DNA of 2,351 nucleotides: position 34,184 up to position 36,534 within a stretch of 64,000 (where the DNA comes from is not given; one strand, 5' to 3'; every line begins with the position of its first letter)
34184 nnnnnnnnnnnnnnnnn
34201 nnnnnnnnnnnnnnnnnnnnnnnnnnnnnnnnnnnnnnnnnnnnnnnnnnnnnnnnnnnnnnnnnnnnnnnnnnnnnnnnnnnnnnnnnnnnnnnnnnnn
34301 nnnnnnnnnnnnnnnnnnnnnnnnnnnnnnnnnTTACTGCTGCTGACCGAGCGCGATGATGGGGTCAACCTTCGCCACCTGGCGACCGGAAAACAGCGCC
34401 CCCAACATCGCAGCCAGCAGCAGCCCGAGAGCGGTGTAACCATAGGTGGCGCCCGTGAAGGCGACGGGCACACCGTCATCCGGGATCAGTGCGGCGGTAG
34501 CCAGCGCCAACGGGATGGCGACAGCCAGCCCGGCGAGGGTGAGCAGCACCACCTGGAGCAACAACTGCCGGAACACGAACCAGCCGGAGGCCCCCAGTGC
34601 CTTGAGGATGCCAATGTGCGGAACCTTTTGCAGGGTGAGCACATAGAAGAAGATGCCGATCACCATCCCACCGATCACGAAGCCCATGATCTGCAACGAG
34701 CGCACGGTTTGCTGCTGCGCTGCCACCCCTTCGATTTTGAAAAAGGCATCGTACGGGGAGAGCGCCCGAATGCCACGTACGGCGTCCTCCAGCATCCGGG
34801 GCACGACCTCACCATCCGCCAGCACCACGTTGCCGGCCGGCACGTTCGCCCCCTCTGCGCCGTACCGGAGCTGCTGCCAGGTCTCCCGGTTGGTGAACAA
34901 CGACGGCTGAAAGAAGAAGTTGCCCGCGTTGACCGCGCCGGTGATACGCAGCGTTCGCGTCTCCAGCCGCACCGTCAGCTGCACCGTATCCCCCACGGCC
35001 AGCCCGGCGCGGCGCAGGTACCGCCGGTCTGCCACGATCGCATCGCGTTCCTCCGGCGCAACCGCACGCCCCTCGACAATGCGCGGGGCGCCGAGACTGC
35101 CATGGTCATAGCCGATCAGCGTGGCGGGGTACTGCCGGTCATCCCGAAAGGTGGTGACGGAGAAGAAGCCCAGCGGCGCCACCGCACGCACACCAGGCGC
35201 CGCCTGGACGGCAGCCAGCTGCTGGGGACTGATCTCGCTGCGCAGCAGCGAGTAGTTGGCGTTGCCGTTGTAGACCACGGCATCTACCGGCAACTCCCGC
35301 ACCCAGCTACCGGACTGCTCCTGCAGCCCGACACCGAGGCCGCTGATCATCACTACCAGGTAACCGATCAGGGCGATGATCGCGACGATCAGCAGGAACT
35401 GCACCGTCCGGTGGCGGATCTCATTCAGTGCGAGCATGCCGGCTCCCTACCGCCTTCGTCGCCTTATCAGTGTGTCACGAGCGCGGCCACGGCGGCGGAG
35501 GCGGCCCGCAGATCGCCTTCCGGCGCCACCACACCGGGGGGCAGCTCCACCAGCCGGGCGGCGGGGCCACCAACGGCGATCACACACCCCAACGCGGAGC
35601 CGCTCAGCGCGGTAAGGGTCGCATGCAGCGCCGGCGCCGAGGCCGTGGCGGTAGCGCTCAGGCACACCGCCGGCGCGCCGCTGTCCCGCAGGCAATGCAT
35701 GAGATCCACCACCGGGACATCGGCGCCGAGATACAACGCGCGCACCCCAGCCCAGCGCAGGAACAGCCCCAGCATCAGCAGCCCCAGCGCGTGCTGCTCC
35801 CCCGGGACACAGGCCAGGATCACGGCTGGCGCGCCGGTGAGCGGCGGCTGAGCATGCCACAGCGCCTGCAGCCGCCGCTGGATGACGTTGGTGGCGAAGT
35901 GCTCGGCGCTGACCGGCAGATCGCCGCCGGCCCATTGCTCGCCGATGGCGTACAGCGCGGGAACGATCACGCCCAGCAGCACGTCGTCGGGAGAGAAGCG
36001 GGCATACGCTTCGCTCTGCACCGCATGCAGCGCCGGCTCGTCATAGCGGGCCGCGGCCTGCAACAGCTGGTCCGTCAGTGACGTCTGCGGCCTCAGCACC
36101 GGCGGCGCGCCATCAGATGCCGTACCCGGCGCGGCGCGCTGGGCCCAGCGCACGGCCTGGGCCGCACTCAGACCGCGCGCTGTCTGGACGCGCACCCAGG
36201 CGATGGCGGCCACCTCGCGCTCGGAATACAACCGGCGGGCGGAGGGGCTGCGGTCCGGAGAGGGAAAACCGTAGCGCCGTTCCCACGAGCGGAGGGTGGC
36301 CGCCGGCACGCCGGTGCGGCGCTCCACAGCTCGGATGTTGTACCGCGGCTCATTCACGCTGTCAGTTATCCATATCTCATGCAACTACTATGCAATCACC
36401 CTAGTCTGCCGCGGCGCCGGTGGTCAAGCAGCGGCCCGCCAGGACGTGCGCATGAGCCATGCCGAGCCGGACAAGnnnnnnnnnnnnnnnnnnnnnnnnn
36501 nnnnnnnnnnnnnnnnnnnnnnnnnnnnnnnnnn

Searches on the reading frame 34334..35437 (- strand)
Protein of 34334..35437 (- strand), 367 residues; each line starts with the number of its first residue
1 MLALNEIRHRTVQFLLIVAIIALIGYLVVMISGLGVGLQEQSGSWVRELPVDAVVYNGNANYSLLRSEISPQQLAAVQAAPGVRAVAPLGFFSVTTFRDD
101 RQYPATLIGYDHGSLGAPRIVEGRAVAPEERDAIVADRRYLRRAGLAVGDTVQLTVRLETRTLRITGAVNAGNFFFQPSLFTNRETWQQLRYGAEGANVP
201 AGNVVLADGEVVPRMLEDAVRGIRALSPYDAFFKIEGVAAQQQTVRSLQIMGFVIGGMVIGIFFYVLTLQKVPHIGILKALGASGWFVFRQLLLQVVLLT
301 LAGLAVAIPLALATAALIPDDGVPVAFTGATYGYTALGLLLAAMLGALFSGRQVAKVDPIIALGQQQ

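Call 20: search_protein_families(library=pfam, proteins=[window:34334-35437:-], max_evalue=0.00001)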
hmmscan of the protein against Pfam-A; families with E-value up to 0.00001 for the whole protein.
window:34334-35437:- (367 aa): 2 families
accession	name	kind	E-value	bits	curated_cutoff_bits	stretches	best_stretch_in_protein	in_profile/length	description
PF02687.27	FtsX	-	1.6e-12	47.9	25.5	1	251-359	6-120/120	FtsX-like permease C-terminal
PF12704.14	MacB_PCD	-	4.5e-09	37.3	27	1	15-214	2-199/207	MacB-like periplasmic core domain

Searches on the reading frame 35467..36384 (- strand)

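Call 20: search_protein_families(library=pfam, proteins=[window:35467-36384:-], max_evalue=0.00001)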
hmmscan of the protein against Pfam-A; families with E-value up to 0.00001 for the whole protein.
window:35467-36384:- (305 aa): 4 families
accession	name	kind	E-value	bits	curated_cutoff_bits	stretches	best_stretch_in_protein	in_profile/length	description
PF13411.12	MerR_1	-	1.4e-12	48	21.6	1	15-81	1-66/69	MerR HTH family regulatory protein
PF02310.24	B12-binding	-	1.8e-11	44.4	32.1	1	188-278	3-93/121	B12 binding domain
PF02607.22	B12-binding_2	-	2.4e-11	44.1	23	1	105-175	3-73/74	B12 binding domain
PF00376.29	MerR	-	2.4e-07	30.9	28.2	1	17-53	2-38/38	MerR family regulatory protein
